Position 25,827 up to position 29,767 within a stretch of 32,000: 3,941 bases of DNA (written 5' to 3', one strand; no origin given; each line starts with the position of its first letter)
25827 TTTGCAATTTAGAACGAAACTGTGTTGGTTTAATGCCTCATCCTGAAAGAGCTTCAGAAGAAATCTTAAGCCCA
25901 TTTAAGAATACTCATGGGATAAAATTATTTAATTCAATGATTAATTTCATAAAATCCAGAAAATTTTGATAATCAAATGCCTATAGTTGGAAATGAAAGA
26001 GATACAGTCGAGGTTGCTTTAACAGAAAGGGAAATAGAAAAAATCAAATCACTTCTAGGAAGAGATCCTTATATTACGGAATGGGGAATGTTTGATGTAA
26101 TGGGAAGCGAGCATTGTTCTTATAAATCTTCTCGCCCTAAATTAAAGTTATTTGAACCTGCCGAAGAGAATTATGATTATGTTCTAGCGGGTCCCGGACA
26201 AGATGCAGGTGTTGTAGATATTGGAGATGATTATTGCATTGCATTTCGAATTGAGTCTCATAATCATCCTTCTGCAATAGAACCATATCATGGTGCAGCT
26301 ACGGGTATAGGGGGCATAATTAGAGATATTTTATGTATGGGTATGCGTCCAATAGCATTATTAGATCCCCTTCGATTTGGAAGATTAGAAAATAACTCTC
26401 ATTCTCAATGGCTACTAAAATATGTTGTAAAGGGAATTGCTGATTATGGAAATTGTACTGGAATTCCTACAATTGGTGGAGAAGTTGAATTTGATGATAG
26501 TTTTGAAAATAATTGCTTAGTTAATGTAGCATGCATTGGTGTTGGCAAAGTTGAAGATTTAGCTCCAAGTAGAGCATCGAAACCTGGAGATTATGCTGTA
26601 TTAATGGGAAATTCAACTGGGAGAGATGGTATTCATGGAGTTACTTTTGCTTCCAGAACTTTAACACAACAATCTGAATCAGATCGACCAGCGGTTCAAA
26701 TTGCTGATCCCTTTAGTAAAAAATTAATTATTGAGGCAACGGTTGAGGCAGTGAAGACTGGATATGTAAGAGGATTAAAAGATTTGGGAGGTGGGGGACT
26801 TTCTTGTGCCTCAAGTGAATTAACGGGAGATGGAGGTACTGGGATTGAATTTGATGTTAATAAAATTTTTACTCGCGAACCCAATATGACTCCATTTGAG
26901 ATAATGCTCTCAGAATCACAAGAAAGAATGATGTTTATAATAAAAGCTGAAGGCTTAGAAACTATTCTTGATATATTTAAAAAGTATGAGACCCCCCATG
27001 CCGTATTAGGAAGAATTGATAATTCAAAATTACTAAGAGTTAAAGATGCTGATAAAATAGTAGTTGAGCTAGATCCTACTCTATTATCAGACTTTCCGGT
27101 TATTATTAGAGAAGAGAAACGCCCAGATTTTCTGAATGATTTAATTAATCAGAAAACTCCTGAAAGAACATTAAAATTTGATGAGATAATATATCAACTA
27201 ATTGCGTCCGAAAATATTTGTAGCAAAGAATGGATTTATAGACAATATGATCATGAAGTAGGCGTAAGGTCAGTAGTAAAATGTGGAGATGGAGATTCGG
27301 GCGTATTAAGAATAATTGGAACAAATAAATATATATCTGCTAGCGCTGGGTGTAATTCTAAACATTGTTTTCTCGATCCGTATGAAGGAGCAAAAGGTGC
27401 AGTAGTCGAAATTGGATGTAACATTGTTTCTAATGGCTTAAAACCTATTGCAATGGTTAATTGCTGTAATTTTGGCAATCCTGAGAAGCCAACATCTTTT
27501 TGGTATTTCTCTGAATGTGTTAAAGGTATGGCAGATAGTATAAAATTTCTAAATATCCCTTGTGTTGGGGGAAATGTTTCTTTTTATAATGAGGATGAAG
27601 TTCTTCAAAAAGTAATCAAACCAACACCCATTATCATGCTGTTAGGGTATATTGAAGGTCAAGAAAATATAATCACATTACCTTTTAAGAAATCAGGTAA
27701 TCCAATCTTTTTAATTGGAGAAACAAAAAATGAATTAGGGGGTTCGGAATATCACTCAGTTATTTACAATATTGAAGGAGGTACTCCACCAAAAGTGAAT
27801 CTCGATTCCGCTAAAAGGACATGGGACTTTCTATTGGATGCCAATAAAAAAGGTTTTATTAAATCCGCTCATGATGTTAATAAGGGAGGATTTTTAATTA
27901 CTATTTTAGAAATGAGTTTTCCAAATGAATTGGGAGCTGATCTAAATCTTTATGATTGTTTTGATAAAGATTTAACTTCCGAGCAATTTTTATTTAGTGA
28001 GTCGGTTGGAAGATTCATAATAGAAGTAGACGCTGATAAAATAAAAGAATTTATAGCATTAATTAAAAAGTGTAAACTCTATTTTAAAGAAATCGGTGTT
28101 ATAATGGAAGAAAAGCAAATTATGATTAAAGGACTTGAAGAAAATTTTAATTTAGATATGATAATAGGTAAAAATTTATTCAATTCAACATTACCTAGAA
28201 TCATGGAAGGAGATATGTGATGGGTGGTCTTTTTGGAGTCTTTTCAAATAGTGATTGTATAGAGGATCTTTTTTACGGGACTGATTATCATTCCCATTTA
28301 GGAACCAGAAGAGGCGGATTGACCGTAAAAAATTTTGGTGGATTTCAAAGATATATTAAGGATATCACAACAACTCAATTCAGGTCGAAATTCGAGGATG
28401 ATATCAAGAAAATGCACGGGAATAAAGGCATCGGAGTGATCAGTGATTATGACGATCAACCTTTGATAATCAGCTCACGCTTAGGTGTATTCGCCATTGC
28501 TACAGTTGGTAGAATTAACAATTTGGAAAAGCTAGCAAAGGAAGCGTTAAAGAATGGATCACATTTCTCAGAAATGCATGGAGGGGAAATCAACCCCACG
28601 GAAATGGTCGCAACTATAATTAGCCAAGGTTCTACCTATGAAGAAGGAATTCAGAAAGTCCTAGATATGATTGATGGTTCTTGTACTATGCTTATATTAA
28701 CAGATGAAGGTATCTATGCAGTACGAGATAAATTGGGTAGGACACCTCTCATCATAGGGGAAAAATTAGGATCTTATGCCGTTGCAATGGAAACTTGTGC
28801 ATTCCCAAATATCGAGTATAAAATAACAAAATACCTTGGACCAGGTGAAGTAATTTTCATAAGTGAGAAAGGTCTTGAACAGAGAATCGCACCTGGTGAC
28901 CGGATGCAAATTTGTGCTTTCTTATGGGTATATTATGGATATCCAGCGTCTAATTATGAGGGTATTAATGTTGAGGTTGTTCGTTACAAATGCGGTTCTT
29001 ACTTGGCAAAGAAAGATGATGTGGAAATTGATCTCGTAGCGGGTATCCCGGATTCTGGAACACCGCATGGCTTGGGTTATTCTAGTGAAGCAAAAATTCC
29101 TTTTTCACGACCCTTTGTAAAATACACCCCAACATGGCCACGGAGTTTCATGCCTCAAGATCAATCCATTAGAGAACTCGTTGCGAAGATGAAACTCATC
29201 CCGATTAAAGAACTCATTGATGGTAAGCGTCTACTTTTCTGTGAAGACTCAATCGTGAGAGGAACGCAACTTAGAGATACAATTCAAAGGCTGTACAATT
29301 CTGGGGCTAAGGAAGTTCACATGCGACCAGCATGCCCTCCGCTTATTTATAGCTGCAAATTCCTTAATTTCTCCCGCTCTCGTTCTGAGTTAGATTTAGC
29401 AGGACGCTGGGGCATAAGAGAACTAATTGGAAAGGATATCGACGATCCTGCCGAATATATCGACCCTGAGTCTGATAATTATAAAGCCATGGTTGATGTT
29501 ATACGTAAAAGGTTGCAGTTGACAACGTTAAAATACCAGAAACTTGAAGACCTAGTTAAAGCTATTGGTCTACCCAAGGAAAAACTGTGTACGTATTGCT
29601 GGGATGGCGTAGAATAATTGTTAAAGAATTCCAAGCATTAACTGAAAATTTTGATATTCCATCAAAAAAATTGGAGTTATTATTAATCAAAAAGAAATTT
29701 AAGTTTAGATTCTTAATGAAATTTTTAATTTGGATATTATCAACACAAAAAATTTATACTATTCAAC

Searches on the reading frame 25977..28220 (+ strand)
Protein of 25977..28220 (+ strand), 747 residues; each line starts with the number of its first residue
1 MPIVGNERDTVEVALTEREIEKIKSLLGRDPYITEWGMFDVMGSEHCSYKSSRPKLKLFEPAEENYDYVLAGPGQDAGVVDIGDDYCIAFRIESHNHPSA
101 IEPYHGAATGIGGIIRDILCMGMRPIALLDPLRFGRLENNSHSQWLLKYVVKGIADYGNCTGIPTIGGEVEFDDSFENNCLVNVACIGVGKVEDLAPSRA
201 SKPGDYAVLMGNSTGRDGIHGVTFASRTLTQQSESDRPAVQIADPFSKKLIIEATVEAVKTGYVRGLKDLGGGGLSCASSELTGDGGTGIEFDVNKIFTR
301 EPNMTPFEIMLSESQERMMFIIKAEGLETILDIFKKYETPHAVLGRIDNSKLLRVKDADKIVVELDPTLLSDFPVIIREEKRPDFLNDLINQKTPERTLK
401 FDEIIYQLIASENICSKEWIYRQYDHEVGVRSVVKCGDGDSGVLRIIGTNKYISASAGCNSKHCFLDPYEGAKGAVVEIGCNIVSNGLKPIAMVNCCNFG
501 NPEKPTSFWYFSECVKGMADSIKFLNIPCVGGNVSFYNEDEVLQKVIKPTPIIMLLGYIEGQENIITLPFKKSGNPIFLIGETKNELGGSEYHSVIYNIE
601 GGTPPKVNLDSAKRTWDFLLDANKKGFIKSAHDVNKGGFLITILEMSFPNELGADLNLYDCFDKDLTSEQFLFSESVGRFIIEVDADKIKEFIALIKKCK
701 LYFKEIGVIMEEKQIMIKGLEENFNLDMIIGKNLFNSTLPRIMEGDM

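Call 77: search_protein_families(library=pfam, proteins=[window:25977-28220:+], max_evalue=0.001)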
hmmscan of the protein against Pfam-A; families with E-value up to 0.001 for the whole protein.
window:25977-28220:+ (747 aa): 3 families
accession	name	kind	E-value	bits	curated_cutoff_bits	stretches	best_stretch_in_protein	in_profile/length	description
PF02769.27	AIRS_C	-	8.9e-52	175.8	23.1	2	202-355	1-153/156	AIR synthase related protein, C-terminal domain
PF00586.29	AIRS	-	3.7e-47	159.8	24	2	74-189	1-111/112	AIR synthase related protein, N-terminal domain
PF18072.6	FGAR-AT_linker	-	4.3e-12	46.8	26.6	1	10-50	7-50/50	Formylglycinamide ribonucleotide amidotransferase linker domain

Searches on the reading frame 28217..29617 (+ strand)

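Call 77: search_protein_families(library=pfam, proteins=[window:28217-29617:+], max_evalue=0.001)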
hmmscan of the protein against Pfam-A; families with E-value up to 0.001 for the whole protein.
window:28217-29617:+ (466 aa): 1 family
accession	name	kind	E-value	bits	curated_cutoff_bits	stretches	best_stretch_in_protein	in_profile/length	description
PF13537.11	GATase_7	-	8.6e-09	35.9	25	1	76-195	9-120/123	Glutamine amidotransferase domain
